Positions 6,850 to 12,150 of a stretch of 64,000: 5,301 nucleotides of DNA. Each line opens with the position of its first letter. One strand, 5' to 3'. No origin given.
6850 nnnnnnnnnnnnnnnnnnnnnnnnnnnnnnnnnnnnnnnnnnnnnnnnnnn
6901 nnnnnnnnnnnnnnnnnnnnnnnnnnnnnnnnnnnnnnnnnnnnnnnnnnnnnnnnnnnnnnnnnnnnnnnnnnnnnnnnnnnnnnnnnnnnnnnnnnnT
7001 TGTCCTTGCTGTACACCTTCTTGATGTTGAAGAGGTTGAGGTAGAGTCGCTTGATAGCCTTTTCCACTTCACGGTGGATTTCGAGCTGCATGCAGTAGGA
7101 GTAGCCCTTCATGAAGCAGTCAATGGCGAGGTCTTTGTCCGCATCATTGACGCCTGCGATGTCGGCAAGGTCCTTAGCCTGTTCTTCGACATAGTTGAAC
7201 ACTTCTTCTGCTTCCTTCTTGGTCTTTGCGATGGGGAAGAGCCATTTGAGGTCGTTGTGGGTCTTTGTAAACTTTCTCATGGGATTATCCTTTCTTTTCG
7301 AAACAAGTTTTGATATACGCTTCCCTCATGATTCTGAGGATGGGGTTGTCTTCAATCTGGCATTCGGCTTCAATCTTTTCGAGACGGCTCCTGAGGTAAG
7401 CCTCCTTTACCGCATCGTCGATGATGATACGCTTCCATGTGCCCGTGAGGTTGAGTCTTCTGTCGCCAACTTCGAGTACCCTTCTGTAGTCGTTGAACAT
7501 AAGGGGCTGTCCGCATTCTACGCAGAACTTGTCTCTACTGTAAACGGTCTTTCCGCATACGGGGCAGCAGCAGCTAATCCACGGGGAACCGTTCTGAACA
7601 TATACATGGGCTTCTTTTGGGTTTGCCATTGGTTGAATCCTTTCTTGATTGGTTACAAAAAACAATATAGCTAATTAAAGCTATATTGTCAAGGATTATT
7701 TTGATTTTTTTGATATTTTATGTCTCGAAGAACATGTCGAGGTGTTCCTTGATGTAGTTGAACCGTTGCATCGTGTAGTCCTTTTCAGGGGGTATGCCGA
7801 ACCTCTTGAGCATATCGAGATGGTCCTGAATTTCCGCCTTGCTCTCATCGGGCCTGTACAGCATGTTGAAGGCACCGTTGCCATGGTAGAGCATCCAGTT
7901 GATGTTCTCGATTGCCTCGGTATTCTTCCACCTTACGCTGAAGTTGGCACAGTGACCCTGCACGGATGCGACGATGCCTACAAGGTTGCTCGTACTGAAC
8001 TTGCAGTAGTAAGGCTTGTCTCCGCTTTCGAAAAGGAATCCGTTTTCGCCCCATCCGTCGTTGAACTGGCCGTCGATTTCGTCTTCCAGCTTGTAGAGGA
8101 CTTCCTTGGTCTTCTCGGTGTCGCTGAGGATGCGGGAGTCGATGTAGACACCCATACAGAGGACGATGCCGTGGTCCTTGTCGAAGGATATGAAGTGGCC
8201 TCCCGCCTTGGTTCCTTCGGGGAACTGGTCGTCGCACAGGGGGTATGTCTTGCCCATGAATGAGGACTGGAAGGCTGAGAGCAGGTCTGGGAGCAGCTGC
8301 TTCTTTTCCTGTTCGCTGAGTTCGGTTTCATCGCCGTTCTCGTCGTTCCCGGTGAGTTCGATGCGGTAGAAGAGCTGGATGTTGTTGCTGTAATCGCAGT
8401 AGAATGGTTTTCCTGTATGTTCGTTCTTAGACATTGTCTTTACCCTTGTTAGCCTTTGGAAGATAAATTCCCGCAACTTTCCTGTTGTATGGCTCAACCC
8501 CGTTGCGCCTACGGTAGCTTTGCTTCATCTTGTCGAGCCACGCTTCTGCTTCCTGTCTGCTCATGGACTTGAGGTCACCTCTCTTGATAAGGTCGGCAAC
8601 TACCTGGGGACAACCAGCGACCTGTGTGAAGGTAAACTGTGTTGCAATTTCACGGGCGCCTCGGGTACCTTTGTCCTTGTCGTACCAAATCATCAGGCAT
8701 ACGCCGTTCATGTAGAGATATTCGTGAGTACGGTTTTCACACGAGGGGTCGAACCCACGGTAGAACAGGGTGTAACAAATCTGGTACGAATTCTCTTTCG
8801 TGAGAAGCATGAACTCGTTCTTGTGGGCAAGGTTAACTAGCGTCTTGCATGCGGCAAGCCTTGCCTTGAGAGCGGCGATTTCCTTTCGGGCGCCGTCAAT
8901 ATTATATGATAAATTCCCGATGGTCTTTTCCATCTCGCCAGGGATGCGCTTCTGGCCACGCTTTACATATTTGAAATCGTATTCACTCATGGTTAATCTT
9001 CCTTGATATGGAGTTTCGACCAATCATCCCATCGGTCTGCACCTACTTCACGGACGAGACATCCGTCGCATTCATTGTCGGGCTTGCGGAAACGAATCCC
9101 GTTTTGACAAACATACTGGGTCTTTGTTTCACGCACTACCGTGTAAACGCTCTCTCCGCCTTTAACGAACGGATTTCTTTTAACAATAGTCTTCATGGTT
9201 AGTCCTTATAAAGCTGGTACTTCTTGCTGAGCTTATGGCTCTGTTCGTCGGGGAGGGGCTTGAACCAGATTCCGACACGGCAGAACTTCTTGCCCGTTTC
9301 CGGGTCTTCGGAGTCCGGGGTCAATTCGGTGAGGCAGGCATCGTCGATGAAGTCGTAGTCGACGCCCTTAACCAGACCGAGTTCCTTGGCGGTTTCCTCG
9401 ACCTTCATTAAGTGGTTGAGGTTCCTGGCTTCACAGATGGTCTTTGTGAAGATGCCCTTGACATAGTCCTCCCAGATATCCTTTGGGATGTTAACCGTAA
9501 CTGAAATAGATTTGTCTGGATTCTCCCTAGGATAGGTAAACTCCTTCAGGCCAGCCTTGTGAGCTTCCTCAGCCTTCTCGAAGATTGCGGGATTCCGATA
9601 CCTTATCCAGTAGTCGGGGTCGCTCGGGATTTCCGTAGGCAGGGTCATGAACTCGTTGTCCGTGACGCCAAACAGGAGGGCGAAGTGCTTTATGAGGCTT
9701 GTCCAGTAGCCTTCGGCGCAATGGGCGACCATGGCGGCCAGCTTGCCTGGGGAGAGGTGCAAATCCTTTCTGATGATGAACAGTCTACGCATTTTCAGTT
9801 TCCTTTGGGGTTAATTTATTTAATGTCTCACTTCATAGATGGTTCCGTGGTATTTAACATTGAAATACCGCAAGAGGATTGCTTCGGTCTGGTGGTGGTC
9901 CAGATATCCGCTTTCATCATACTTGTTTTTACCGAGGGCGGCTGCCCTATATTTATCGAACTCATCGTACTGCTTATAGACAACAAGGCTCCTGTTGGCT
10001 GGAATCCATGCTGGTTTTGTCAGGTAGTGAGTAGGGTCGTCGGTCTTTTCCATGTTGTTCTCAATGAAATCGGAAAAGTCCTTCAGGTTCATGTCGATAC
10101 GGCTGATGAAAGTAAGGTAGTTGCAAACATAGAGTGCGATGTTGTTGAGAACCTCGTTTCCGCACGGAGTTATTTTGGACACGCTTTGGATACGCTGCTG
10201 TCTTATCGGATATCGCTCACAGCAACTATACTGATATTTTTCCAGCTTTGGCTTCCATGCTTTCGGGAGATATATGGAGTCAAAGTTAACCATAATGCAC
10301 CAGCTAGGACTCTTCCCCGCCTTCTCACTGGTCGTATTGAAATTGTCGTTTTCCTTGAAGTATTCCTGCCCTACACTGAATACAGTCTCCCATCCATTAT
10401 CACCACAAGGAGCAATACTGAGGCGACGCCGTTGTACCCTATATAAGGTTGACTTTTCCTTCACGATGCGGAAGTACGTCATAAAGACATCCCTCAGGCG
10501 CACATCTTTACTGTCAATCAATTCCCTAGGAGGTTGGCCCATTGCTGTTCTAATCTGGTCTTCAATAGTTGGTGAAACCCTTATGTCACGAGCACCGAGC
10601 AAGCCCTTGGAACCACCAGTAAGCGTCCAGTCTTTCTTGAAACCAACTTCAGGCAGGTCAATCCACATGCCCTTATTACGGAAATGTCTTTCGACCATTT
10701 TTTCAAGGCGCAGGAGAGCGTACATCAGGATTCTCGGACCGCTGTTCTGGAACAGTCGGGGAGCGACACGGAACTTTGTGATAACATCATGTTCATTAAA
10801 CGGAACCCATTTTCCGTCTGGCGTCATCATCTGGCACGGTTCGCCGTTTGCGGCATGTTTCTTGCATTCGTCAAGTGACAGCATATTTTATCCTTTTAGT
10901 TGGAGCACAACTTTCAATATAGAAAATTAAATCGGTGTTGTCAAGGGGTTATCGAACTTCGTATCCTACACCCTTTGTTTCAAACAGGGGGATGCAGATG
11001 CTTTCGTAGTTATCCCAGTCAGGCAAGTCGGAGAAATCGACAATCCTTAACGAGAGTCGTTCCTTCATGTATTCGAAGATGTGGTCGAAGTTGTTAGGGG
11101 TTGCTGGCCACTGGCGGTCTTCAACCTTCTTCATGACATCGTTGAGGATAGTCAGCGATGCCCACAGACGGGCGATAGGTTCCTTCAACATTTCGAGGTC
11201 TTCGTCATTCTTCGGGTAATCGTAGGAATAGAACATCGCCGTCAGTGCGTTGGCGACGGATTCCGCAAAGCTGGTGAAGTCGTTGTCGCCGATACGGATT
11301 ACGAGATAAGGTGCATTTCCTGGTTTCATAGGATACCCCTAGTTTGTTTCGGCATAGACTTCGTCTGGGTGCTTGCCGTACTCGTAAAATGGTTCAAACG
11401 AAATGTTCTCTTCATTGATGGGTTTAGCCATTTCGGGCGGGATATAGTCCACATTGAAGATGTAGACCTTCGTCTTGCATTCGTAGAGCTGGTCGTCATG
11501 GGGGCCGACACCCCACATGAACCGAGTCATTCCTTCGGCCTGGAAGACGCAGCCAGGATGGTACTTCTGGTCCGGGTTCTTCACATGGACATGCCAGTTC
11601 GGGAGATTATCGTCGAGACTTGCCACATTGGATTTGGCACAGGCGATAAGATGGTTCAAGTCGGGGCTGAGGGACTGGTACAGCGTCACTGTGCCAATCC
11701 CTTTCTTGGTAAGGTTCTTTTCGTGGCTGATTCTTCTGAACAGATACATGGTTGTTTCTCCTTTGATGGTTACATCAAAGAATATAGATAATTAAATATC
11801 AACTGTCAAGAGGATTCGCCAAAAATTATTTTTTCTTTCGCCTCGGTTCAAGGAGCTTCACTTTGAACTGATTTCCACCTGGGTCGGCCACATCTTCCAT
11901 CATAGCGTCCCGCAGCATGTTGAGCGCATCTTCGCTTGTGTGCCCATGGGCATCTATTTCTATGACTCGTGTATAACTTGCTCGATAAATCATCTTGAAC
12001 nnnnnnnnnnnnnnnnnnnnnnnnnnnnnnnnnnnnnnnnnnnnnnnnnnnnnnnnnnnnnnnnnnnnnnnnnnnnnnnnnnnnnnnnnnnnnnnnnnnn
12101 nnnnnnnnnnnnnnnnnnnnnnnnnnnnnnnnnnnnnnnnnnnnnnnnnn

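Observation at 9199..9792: Pth2-type peptidyl-tRNA hydrolase domain with an 80-aa C-terminal extension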

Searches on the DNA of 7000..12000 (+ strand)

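Call 7: search_dna_similar(query=window:7000-12000:+, collection=phages, mode=near, max_rows=15)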
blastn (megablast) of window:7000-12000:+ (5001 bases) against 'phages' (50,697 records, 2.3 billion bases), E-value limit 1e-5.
No match.

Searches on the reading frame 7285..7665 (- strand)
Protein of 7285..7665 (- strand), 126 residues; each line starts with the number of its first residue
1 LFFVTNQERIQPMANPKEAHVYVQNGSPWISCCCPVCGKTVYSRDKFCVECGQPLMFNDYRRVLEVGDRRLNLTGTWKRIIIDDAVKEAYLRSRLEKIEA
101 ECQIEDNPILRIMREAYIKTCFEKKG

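Call 16: search_protein_families(library=pfam, proteins=[window:7285-7665:-], max_evalue=0.01)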
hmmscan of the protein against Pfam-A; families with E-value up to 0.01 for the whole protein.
window:7285-7665:- (126 aa): 4 families
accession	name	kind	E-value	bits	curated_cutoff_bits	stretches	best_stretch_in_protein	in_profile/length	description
PF13240.11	Zn_Ribbon_1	-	3.2e-05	24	25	1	34-55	2-23/23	zinc-ribbon domain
PF10005.14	Zn_ribbon_DZR_6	-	0.00051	21.1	23.4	1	34-80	4-48/93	zinc-ribbon domain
PF12773.13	DZR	-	0.0011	19.5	27.3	1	34-55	1-22/45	Double zinc ribbon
PF13248.11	Zn_ribbon_3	-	0.0024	17.7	27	1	34-55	5-26/26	zinc-ribbon domain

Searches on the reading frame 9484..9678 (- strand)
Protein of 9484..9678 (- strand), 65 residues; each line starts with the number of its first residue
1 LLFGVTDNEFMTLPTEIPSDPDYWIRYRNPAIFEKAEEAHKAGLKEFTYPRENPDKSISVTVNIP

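Call 51: search_protein_representatives(alignment_id=A2)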
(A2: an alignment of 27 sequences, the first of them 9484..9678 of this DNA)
Query: 27 sequences, 64 profile positions. Proteins with E-value up to 0.001 (for the whole library): 19; up to 1e-10: 8; up to 1e-30: 0. The best 19 are listed.
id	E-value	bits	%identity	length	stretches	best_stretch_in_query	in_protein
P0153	7.1e-23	96.4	-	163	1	3-64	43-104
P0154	6.1e-22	93.4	-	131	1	2-64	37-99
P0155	7.6e-20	86.7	-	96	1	2-60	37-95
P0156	2.9e-18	81.7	-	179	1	1-64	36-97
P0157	2.2e-16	75.6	-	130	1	2-59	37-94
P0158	5.2e-15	71.2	-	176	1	5-64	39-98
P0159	6.1e-14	67.8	-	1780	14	40-64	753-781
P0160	7.9e-12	61.0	-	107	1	3-43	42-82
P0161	1.8e-10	56.7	-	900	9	40-64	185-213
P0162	2.6e-10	56.2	-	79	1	3-51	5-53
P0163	8.9e-10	54.5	-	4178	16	37-63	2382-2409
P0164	9.3e-10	54.4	-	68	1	2-56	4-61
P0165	3.0e-06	43.2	-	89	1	12-59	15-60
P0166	5.3e-05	39.2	-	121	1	2-40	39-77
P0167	6.0e-05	39.0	-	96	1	23-57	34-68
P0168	9.6e-05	38.3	-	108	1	13-58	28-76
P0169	1.3e-04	38.0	-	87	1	21-50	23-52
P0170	6.9e-04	35.6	-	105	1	24-55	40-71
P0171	9.1e-04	35.2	-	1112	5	4-36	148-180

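Call 53: search_protein_families(library=pfam, proteins=[P0165, P0167, P0168, P0169, P0170, window:9484-9678:-], max_evalue=1)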
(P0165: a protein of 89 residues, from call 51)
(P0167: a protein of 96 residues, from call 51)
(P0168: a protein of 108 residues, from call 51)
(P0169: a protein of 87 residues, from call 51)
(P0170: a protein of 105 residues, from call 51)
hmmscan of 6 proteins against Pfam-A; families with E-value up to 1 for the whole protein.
P0165 (89 aa): 0 families

P0167 (96 aa): 1 family
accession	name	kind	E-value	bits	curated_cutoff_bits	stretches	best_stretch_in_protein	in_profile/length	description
PF09693.15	Phage_XkdX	-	0.045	14.2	23.5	1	79-96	20-37/40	Phage uncharacterised protein (Phage_XkdX)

P0168 (108 aa): 1 family
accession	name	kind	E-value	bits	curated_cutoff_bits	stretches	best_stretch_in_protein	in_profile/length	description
PF08841.16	DDR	-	0.023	14.2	24.6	1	57-107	203-252/328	Diol dehydratase reactivase ATPase-like domain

P0169 (87 aa): 2 families
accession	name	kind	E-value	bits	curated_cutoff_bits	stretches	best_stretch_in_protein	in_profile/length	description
PF01878.24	EVE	-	0.043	14.2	23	1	23-54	23-53/145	EVE domain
PF01412.23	ArfGap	-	0.098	13.2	28.7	1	3-30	4-31/117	Putative GTPase activating protein for Arf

P0170 (105 aa): 1 family
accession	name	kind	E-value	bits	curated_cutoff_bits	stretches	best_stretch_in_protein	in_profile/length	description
PF24662.1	DUF7650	-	0.21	12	27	1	32-63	45-76/89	Domain of unknown function (DUF7650)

window:9484-9678:- (65 aa): 0 families

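Call 56: find_homologous_proteins(query=A4, max_evalue=0.001)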
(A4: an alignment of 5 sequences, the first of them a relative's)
Query A4 (5 sequences) (96 aa, profile of the alignment): 41 proteins with E <= 0.001 among 234 candidates.
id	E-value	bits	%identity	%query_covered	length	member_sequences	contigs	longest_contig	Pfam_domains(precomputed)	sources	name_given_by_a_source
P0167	1.6e-39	152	100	100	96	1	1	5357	-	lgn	-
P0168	5.9e-36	140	32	95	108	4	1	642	-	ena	-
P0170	1.0e-32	130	40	91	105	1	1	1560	-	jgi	jgi:hypothetical protein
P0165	1.2e-32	130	43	82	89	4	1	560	-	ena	-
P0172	3.3e-31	125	36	93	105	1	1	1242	-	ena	-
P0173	3.9e-31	125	36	91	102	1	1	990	-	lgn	-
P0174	4.7e-31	125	32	98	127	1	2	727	-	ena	-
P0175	5.4e-30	121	35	93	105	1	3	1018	-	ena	-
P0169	4.7e-29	118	38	90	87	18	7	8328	-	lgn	-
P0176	3.1e-28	116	46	91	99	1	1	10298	-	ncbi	-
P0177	5.2e-26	108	40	90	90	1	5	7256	-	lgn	-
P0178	6.7e-26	108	52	84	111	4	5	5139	-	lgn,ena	-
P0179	5.3e-25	105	48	84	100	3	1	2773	-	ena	-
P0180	8.7e-25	105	46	82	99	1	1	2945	-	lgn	-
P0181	1.0e-24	104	47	90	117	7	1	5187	-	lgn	-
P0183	3.0e-24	103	42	86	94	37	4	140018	-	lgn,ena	-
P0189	1.9e-23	100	46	84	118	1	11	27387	-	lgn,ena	-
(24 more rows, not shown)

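Call 57: find_encoding_contigs(protein=P0183, flank=8000, max_places=2)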
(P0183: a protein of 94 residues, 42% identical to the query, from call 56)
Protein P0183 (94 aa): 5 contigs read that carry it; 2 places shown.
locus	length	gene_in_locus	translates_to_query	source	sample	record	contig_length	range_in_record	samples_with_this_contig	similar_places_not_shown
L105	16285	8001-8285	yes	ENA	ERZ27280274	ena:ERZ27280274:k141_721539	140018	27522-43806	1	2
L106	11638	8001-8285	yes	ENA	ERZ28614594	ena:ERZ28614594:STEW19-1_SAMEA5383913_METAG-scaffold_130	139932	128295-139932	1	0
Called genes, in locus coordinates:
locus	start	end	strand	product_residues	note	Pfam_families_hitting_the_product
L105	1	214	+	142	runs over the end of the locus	-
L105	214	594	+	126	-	-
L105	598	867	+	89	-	-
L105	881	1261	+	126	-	-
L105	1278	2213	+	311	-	PF06067:DUF932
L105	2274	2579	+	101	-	-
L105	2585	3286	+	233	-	PF17338:GP88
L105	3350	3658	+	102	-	-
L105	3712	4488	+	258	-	-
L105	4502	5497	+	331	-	PF00589:Phage_integrase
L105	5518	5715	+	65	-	-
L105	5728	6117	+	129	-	-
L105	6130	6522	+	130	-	-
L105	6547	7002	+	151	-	-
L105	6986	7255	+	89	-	-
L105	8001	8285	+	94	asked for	-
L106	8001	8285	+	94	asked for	-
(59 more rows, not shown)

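Call 58: find_encoding_contigs(protein=P0189, flank=8000, max_places=2)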
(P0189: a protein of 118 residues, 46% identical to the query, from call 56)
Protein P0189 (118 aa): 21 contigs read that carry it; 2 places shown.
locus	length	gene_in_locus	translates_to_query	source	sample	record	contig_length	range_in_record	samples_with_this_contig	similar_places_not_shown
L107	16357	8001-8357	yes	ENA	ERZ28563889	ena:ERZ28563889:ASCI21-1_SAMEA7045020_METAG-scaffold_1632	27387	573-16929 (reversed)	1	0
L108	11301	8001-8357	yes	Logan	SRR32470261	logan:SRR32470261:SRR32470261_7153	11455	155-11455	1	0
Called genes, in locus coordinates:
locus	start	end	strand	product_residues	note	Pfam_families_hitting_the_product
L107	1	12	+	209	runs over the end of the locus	-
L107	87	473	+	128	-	-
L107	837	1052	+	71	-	-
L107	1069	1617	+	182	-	-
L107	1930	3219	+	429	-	PF13306:LRR_5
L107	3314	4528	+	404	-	PF13306:LRR_5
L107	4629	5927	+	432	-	PF13306:LRR_5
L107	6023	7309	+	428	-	PF13306:LRR_5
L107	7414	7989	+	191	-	-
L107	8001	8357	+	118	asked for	-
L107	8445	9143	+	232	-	-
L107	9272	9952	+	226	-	-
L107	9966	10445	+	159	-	-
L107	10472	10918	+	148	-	-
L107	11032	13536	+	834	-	PF00521:DNA_topoisoIV, PF03989:DNA_gyraseA_C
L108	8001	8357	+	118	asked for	-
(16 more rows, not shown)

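Call 71: predict_structure(alignment_id=A5)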
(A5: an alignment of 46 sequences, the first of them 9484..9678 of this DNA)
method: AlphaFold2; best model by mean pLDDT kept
length: 65 residues; sequences in the alignment: 46
mean_pLDDT: 75.5   pTM: 0.53
mean pLDDT of the five models: 75.5, 75.0, 73.6, 71.9, 69.7
residues with pLDDT >= 90: 0; 70-90: 47; 50-70: 15; < 50: 3
segments of 3 or more residues with pLDDT < 50: 1-3
pLDDT, mean of each block of 10 residues (from residue 1): 58 80 76 86 86 69 72
secondary structure, 60 per line:
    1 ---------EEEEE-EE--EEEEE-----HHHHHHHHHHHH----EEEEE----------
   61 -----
elements in order: E10-14 E20-24 H30-41 E46-50

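Call 86: search_protein_families(library=padloc, proteins=[P0167], max_evalue=0.01)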
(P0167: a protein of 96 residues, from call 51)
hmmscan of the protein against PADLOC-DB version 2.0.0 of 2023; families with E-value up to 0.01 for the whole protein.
P0167 (96 aa): 0 families
